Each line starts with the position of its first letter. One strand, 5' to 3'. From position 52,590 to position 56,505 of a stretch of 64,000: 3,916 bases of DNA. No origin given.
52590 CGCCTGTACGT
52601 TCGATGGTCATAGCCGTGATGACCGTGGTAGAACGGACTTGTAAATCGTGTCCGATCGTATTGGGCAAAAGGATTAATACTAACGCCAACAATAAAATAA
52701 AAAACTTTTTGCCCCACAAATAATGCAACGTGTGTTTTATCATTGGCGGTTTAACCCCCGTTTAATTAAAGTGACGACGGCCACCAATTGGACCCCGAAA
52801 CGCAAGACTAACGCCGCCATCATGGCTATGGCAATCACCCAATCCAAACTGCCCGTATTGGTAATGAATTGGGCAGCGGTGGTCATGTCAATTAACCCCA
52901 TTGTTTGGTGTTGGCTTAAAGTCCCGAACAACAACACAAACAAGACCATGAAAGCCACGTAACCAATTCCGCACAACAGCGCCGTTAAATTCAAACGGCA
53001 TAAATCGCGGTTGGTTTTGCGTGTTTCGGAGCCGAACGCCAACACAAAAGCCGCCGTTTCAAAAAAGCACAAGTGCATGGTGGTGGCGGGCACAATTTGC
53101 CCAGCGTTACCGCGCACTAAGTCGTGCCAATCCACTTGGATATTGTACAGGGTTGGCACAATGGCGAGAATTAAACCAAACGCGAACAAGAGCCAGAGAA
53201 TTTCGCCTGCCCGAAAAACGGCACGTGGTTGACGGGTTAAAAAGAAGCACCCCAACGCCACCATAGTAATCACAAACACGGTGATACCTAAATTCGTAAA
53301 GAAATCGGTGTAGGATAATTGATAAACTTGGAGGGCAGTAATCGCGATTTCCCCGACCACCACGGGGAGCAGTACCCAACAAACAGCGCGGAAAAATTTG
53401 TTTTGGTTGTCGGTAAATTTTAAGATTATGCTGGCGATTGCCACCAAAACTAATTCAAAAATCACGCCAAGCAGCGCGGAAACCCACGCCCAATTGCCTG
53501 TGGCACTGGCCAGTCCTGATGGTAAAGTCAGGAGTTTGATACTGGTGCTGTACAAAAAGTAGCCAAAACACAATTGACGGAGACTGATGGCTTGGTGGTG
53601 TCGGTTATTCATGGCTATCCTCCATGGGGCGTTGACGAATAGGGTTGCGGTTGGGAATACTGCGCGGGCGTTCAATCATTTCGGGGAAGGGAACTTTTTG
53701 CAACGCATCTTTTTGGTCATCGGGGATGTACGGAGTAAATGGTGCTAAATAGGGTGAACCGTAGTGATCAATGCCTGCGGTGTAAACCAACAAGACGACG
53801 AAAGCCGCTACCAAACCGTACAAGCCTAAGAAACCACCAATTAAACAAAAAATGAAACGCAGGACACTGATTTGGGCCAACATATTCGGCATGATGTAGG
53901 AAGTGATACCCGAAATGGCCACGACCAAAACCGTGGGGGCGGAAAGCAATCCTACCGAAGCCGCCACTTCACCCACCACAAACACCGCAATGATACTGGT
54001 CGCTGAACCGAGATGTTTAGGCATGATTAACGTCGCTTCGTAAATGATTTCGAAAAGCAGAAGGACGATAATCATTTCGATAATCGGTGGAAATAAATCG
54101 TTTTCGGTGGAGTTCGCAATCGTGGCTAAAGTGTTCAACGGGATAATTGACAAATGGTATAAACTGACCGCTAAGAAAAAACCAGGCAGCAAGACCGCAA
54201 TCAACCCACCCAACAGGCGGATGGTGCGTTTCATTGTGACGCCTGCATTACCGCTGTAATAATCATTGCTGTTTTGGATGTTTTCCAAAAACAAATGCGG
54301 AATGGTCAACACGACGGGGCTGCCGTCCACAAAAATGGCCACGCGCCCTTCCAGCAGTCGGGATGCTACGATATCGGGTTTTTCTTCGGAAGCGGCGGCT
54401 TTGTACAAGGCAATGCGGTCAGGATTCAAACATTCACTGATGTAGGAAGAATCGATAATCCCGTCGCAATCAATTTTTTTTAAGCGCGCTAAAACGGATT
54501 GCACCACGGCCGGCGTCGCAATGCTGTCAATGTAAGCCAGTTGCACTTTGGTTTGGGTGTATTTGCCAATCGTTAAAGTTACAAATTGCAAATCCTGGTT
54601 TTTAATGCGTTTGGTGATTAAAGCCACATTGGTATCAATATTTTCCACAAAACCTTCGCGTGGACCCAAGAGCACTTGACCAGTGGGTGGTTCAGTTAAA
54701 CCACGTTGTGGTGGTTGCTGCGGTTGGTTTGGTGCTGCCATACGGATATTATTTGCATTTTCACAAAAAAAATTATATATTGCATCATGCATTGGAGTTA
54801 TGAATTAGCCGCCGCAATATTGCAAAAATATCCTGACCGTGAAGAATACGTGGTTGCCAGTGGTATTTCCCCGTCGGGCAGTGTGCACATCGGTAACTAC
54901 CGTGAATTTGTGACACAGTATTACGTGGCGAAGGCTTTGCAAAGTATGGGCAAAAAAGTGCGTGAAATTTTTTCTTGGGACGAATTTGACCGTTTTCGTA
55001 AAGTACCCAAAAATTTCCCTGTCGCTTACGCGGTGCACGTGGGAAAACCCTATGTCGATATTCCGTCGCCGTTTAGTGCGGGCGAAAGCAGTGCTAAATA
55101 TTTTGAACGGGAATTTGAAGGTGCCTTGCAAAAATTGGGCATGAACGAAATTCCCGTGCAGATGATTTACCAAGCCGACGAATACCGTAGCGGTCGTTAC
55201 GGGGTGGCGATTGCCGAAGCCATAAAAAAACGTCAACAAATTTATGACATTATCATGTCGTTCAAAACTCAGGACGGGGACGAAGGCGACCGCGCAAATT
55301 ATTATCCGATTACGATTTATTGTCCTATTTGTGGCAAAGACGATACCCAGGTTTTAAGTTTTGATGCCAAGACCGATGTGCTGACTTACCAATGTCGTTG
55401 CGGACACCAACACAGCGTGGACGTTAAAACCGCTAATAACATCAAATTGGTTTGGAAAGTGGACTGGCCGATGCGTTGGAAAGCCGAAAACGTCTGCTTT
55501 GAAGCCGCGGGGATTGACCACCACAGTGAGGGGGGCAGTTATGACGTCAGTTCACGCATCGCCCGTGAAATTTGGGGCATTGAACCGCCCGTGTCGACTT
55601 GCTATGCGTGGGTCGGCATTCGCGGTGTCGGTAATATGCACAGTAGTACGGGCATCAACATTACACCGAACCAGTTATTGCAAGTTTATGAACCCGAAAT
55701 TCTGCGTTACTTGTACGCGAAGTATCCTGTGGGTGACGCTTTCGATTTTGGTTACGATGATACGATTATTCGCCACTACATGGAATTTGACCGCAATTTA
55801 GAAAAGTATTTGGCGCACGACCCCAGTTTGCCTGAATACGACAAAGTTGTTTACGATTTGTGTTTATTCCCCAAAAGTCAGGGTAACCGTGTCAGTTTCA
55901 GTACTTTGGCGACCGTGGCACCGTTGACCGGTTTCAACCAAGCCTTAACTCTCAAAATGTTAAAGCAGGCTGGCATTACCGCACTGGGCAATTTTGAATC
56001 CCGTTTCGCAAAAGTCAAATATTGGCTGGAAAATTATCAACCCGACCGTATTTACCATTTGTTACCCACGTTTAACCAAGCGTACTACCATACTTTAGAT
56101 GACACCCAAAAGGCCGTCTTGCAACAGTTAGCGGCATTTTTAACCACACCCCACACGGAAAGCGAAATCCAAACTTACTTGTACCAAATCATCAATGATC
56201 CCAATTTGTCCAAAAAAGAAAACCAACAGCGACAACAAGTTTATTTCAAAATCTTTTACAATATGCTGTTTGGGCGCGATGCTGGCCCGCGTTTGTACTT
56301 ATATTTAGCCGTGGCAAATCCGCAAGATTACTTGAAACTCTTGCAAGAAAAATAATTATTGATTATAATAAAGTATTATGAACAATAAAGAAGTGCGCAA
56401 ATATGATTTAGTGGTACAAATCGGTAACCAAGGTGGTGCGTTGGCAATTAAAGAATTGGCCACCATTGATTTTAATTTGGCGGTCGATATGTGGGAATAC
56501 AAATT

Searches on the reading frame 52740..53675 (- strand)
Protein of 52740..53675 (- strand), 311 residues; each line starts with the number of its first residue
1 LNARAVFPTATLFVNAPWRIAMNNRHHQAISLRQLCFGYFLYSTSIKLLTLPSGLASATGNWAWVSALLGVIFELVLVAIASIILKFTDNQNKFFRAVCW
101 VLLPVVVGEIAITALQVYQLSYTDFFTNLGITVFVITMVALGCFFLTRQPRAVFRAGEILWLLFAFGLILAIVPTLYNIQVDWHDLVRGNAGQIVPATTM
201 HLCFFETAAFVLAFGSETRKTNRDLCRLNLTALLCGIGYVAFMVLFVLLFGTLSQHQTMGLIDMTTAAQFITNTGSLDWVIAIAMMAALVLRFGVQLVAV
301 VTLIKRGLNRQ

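Call 24: search_protein_families(library=pfam, proteins=[window:52740-53675:-], max_evalue=0.001)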
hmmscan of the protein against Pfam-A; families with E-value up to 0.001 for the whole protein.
window:52740-53675:- (311 aa): 0 families

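Call 53: search_protein_families(library=ncbifam, proteins=[window:52740-53675:-], max_evalue=0.01)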
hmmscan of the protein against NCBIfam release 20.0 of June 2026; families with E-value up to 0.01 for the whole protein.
window:52740-53675:- (311 aa): 0 families

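Call 57: search_protein_families(library=pfam, proteins=[window:52740-53675:-], max_evalue=0.1)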
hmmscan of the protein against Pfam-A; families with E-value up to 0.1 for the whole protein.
window:52740-53675:- (311 aa): 1 family
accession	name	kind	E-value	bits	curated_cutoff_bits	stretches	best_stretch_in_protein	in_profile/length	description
PF09925.14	DUF2157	-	0.015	15.4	32.4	1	128-191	66-130/146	Predicted membrane protein (DUF2157)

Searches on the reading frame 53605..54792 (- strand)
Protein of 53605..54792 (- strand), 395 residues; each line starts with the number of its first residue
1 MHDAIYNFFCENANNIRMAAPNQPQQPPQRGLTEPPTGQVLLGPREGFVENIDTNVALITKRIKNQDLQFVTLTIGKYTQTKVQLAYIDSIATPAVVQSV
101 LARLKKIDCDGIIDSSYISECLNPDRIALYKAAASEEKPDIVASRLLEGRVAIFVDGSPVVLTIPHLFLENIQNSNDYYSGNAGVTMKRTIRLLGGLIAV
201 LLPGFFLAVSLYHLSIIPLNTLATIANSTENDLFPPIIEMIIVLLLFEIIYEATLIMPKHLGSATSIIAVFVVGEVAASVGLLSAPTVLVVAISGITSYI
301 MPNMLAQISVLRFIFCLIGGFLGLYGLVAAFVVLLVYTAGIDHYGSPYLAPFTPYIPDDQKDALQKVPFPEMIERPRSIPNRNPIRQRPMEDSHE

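Call 57: search_protein_families(library=pfam, proteins=[window:53605-54792:-], max_evalue=0.1)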
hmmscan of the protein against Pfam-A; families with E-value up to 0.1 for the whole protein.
window:53605-54792:- (395 aa): 1 family
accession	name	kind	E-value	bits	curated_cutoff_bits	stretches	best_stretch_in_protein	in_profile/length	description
PF03323.18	GerA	-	1.6e-113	380.2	27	1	24-377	110-465/466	Bacillus/Clostridium GerA spore germination protein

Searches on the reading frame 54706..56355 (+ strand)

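Call 24: search_protein_families(library=pfam, proteins=[window:54706-56355:+], max_evalue=0.001)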
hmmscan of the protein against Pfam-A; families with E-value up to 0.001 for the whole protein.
window:54706-56355:+ (549 aa): 1 family
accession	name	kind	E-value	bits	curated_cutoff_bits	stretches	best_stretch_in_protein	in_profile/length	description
PF01921.24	tRNA-synt_1f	-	2.6e-106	356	27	1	28-385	1-356/360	tRNA synthetases class I (K)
